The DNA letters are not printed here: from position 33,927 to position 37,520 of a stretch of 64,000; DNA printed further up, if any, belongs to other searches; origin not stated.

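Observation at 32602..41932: Five-gene translationally coupled DabA operon with four antiporter-like subunits instead of the canonical dabA-dabB pair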

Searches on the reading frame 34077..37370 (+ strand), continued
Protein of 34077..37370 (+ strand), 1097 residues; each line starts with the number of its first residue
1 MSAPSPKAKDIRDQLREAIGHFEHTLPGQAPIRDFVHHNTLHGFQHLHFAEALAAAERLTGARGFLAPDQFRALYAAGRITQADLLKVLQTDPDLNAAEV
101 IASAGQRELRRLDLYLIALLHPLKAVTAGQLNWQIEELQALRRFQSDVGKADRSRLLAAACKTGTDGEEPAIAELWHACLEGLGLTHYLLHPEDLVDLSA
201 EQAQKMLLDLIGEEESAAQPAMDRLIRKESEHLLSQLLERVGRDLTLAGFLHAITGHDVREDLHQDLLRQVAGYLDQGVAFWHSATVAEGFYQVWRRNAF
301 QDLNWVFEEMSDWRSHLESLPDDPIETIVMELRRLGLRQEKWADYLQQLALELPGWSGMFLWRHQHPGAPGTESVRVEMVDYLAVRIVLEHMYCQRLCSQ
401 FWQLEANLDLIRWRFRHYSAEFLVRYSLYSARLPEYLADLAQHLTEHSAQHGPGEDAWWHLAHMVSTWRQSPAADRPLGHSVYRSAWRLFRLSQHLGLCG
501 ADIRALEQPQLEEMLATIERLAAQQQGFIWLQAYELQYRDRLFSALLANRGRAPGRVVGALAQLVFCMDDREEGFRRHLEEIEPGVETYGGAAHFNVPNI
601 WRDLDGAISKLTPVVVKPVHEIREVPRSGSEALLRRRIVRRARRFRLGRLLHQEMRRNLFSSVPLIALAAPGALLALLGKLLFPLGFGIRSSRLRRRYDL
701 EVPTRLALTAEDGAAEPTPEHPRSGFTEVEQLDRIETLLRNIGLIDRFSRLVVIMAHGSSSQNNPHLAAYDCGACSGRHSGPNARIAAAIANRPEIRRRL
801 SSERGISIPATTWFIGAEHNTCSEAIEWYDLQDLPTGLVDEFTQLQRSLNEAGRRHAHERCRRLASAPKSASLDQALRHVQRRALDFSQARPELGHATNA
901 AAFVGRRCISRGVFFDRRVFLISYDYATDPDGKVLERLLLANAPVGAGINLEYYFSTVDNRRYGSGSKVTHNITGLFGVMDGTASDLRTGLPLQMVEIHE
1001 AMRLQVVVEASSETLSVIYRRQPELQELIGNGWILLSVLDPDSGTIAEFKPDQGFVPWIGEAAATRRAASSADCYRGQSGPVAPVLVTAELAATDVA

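Call 66: find_encoding_contigs(protein=P0300, flank=8000, max_places=1)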
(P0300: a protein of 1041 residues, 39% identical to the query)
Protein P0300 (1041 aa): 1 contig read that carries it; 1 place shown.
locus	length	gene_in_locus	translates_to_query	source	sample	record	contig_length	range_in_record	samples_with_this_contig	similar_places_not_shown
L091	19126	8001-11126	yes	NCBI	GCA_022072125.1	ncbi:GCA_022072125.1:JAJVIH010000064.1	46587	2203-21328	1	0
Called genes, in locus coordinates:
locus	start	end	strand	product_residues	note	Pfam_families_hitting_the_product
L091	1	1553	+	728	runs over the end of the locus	PF01555:N6_N4_Mtase (faint)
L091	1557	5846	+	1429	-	PF13086:AAA_11, PF13245:AAA_19, PF13604:AAA_30, PF13086:AAA_11 (weak), PF13087:AAA_12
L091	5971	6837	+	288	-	PF01844:HNH, PF10552:ORF6C (weak)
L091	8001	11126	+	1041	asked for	PF10070:DabA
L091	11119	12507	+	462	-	PF00361:Proton_antipo_M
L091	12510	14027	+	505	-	PF00361:Proton_antipo_M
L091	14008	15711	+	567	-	PF00916:Sulfate_transp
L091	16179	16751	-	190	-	PF14066:DUF4256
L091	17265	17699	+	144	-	PF02311:AraC_binding (weak), PF07883:Cupin_2, PF05899:Cupin_3 (weak)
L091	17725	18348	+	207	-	PF00440:TetR_N (weak)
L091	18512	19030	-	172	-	-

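Call 67: find_encoding_contigs(protein=P0312, flank=8000, max_places=1)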
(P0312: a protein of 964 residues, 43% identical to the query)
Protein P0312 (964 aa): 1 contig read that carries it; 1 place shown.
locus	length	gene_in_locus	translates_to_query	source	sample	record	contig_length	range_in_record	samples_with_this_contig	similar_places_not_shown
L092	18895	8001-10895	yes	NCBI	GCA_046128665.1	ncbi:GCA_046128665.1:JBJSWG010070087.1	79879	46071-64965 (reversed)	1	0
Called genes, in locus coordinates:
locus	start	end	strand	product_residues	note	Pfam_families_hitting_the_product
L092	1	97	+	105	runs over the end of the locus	-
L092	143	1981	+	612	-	PF00501:AMP-binding, PF23562:AMP-binding_C_3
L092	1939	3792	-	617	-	PF00916:Sulfate_transp, PF01740:STAS, PF13466:STAS_2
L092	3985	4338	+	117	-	-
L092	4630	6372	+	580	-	PF10070:DabA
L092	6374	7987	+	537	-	PF00916:Sulfate_transp, PF16983:MFS_MOT1 (weak)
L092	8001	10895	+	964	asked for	PF10070:DabA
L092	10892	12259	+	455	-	PF00662:Proton_antipo_N, PF00361:Proton_antipo_M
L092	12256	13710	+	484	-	PF00361:Proton_antipo_M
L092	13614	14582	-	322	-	PF01259:SAICAR_synt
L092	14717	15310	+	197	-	PF00293:NUDIX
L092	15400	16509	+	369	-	-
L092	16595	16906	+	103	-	PF04362:Iron_traffic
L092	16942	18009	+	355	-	PF00753:Lactamase_B, PF00581:Rhodanese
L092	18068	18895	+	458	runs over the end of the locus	PF21337:Peptidase_M17_N_1, PF00883:Peptidase_M17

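Call 68: find_encoding_contigs(protein=P0340, flank=8000, max_places=1)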
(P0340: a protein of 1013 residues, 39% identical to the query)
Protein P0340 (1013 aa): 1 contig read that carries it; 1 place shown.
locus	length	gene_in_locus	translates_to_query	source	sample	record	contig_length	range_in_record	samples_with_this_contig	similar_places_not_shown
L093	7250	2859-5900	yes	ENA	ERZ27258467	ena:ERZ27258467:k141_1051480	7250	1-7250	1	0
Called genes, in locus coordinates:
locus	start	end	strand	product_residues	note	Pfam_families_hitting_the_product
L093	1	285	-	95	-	?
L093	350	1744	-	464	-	PF00150:Cellulase, PF02449:Glyco_hydro_42 (faint)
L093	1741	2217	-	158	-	PF10604:Polyketide_cyc2, PF03364:Polyketide_cyc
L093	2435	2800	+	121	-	-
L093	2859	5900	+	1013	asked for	PF10070:DabA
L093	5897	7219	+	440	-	PF00662:Proton_antipo_N, PF00361:Proton_antipo_M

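Call 81: search_protein_families(library=pfam, alignment_id=A2, max_evalue=0.00001)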
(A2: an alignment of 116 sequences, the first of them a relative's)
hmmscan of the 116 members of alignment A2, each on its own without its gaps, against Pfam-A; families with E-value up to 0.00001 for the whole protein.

A. member 1, L001:6579-8036:- (485 aa): 1 family
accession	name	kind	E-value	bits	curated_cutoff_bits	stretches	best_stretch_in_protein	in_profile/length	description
PF03600.22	CitMHS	-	1.7e-34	119.9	31.9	1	69-430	33-336/336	Citrate transporter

B. families by the number of members that match (of 116 scanned): 84 families (the first 25 are shown)
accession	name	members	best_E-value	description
PF00916.26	Sulfate_transp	14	2e-114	Sulfate permease family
PF01740.26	STAS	14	3.1e-18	STAS domain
PF03600.22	CitMHS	13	6.3e-37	Citrate transporter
PF20686.2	CsoSCA_cat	7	9.8e-07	Carboxysome Shell Carbonic Anhydrase, catalytic domain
PF00204.31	DNA_gyraseB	5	1.5e-40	DNA gyrase B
PF00986.26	DNA_gyraseB_C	5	1.2e-24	DNA gyrase B subunit, carboxyl terminus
PF02518.31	HATPase_c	5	7.2e-14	Histidine kinase-, DNA gyrase B-, and HSP90-like ATPase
PF01751.28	Toprim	5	2.2e-12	Toprim domain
PF00563.25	EAL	4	2.4e-74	EAL domain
PF03781.23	FGE-sulfatase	4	1.5e-50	Sulfatase-modifying factor enzyme 1-like domain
PF00990.26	GGDEF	3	1.9e-49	Diguanylate cyclase, GGDEF domain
PF00072.30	Response_reg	3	7.3e-26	Response regulator receiver domain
PF00749.27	tRNA-synt_1c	2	1.1e-108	tRNA synthetases class I (E and Q), catalytic domain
PF02386.22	TrkH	2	2.3e-99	Cation transport protein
PF19269.4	Anticodon_2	2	5.2e-29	Anticodon binding domain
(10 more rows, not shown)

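Call 82: search_protein_families(library=pfam, proteins=[L046:18017-19135:-, L056:18276-19337:-, L032:17981-19063:-, L040:18056-19204:-, L024:11773-12903:-, L026:11927-13000:-, L050:17850-18911:-, L053:17882-19039:-, L055:18032-19096:-, L054:12657-13772:-], max_evalue=0.01)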
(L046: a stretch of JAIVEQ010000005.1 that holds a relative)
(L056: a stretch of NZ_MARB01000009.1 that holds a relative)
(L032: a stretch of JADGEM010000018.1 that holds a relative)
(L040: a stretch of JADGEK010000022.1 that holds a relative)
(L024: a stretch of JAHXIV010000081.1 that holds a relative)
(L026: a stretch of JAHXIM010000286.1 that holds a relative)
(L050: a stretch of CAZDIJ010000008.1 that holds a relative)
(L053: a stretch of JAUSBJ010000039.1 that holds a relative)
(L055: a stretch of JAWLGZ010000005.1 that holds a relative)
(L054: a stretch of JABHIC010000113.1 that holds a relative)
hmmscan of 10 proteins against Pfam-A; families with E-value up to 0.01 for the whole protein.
L046:18017-19135:- (372 aa): 1 family
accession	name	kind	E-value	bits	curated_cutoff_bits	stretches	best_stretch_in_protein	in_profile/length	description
PF20686.2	CsoSCA_cat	-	4.8e-06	26.6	21.5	1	114-189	71-150/236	Carboxysome Shell Carbonic Anhydrase, catalytic domain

L056:18276-19337:- (353 aa): 1 family
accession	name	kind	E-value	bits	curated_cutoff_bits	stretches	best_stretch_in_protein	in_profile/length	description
PF20686.2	CsoSCA_cat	-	7.1e-06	26.1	21.5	1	93-170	69-150/236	Carboxysome Shell Carbonic Anhydrase, catalytic domain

L032:17981-19063:- (360 aa): 5 families
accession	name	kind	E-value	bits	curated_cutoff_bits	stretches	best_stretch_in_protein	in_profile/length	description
PF03781.23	FGE-sulfatase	-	1.9e-47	162.5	23.3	1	132-356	2-254/255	Sulfatase-modifying factor enzyme 1-like domain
PF13432.12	TPR_16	-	5.3e-08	33.6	32.7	1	30-81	1-51/65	Tetratricopeptide repeat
PF24575.1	TPR_Slam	-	0.00087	20.1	35.2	1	32-83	53-103/104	Surface lipoprotein assembly modifier, N-terminal TPR repeats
PF07719.23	TPR_2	-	0.0018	18.7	27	0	26-54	1-29/34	Tetratricopeptide repeat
PF12895.13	ANAPC3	-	0.0062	17.2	27.2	0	20-84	17-79/82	Anaphase-promoting complex, cyclosome, subunit 3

L040:18056-19204:- (382 aa): 3 families
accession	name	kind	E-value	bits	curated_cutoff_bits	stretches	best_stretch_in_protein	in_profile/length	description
PF03781.23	FGE-sulfatase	-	6.1e-47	160.9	23.3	1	154-378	2-254/255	Sulfatase-modifying factor enzyme 1-like domain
PF13432.12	TPR_16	-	7.9e-07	29.9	32.7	1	41-90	1-49/65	Tetratricopeptide repeat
PF07719.23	TPR_2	-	0.0048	17.4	27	0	37-65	1-29/34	Tetratricopeptide repeat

L024:11773-12903:- (376 aa): 3 families
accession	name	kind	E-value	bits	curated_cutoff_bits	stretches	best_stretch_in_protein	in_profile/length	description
PF03781.23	FGE-sulfatase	-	1.5e-50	172.7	23.3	1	147-373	2-254/255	Sulfatase-modifying factor enzyme 1-like domain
PF07719.23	TPR_2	-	0.001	19.5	27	0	41-69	1-29/34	Tetratricopeptide repeat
PF13432.12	TPR_16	-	0.0012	19.7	32.7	1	45-94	1-49/65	Tetratricopeptide repeat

L026:11927-13000:- (357 aa): 3 families
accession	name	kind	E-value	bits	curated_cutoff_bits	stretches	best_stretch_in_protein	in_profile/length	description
PF03781.23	FGE-sulfatase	-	3.1e-48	165.1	23.3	1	130-354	2-254/255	Sulfatase-modifying factor enzyme 1-like domain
PF13432.12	TPR_16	-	2.4e-05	25.1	32.7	1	28-85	1-57/65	Tetratricopeptide repeat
PF07719.23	TPR_2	-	0.0029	18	27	1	24-52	1-29/34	Tetratricopeptide repeat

L050:17850-18911:- (353 aa): 1 family
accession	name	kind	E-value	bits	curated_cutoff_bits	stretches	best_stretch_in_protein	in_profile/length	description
PF20686.2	CsoSCA_cat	-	3.1e-06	27.2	21.5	1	97-171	73-151/236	Carboxysome Shell Carbonic Anhydrase, catalytic domain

L053:17882-19039:- (385 aa): 10 families
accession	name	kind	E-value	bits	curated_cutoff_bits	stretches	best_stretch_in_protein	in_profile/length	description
PF01926.29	MMR_HSR1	-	3.4e-26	92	21.9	1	99-212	2-113/113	50S ribosome-binding GTPase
PF07650.23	KH_2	-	1.6e-21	76.3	22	1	297-372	1-77/78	KH domain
PF02421.24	FeoB_N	-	1.7e-14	54.1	27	1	99-253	3-152/156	Ferrous iron transport protein B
PF04548.22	AIG1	-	8.2e-10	38.8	27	1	99-200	3-107/212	AIG1 family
PF00009.33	GTP_EFTU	-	2.2e-09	37.6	26.5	1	99-262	6-187/188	Elongation factor Tu GTP binding domain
PF00350.29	Dynamin_N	-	1.2e-08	35.6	27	1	99-132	1-34/168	Dynamin family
PF03193.22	RsgA_GTPase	-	2.7e-08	34.3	30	1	97-156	107-170/174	RsgA GTPase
PF02492.25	cobW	-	0.00046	20.3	20.7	0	142-227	82-167/180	CobW/HypB/UreG, nucleotide-binding domain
PF13401.12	AAA_22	-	0.0018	19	27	1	97-226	6-104/130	AAA domain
PF08477.19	Roc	-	0.0096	16.6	27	0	99-214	2-119/119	Ras of Complex, Roc, domain of DAPkinase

L055:18032-19096:- (354 aa): 1 family
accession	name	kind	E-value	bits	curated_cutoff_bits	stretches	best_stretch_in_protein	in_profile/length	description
PF20686.2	CsoSCA_cat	-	6.2e-06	26.3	21.5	1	97-175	73-155/236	Carboxysome Shell Carbonic Anhydrase, catalytic domain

L054:12657-13772:- (371 aa): 1 family
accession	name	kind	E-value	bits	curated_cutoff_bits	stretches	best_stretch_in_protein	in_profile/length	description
PF18599.6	LCIB_C_CA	-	0.00032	20.5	25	1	20-134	4-119/223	Limiting CO2-inducible proteins B/C beta carbonyic anhydrases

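Call 107: predict_structure(alignment_id=A3)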
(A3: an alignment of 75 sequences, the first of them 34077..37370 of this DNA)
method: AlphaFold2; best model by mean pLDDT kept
length: 1097 residues; sequences in the alignment: 75
mean_pLDDT: 80.2   pTM: 0.76
mean pLDDT of the five models: 80.2, 79.0, 77.8, 76.8, 74.9
residues with pLDDT >= 90: 451; 70-90: 403; 50-70: 125; < 50: 118
segments of 3 or more residues with pLDDT < 50: 1-8, 28-41, 187-198, 209-218, 277-285, 370-372, 765-774, 776-778, 894-897, 964-994, 1090-1097
pLDDT, mean of each block of 10 residues (from residue 1): 44 86 61 38 74 78 84 91 94 90 85 95 81 82 91 93 90 92 67 46 50 44 81 92 91 90 77 55 54 84 60 82 93 92 91 71 66 67 92 90 91 92 90 74 79 80 77 60 87 94 91 92 91 93 91 80 89 90 92 86 86 76 93 92 84 59 69 81 86 88 93 82 94 96 94 88 49 52 94 97 96 94 90 94 97 93 79 92 71 53 90 84 91 90 71 70 45 32 36 55 91 92 87 92 92 89 87 85 79 33
secondary structure, 60 per line:
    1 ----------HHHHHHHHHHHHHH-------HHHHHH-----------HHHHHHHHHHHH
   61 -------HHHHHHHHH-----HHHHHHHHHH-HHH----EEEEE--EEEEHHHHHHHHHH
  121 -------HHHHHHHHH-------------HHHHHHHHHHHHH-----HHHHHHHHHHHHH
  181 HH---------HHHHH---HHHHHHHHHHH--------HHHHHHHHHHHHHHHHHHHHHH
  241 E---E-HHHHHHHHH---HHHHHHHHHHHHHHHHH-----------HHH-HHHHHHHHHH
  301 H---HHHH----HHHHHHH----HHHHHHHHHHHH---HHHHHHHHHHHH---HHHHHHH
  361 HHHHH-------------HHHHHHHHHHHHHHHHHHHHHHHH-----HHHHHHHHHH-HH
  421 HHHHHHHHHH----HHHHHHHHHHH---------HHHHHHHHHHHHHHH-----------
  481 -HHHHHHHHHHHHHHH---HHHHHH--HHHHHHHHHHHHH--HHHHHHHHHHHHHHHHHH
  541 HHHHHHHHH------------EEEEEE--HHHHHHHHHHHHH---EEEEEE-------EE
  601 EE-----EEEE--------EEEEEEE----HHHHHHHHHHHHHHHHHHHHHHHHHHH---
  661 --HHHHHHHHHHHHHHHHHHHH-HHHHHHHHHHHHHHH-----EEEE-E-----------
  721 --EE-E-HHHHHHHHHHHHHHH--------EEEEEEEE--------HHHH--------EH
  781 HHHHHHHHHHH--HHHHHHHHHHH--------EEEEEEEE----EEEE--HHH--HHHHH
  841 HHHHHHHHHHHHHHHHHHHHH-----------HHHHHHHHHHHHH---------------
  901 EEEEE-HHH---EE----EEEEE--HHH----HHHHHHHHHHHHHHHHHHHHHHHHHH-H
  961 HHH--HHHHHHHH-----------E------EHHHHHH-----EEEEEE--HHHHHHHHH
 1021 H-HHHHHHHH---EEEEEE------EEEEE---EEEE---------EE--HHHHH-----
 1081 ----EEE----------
elements in order (helices of 4 or more, strands of 3 or more residues): H11-24 H32-37 H49-60 H68-76 H82-91 E100-104 E107-110 H111-120 H128-136 H150-162 H168-182 H192-196 H200-210 H219-240 H247-255 H259-275 H291-301 H305-308 H313-319 H324-335 H339-350 H354-365 H379-402 H408-417 H419-430 H435-445 H455-469 H482-496 H500-505 H508-520 H523-549 E562-567 H570-582 E586-591 E599-602 E608-611 E620-626 H631-657 H663-682 H684-698 E704-707 H728-742 E751-758 H767-770 H780-791 H794-804 E813-820 E825-828 H836-861 H873-885 E901-905 E919-923 H933-958 H960-963 H966-973 H993-998 E1004-1009 H1012-1021 H1023-1030 E1034-1039 E1046-1050 E1054-1057 H1071-1075 E1085-1087
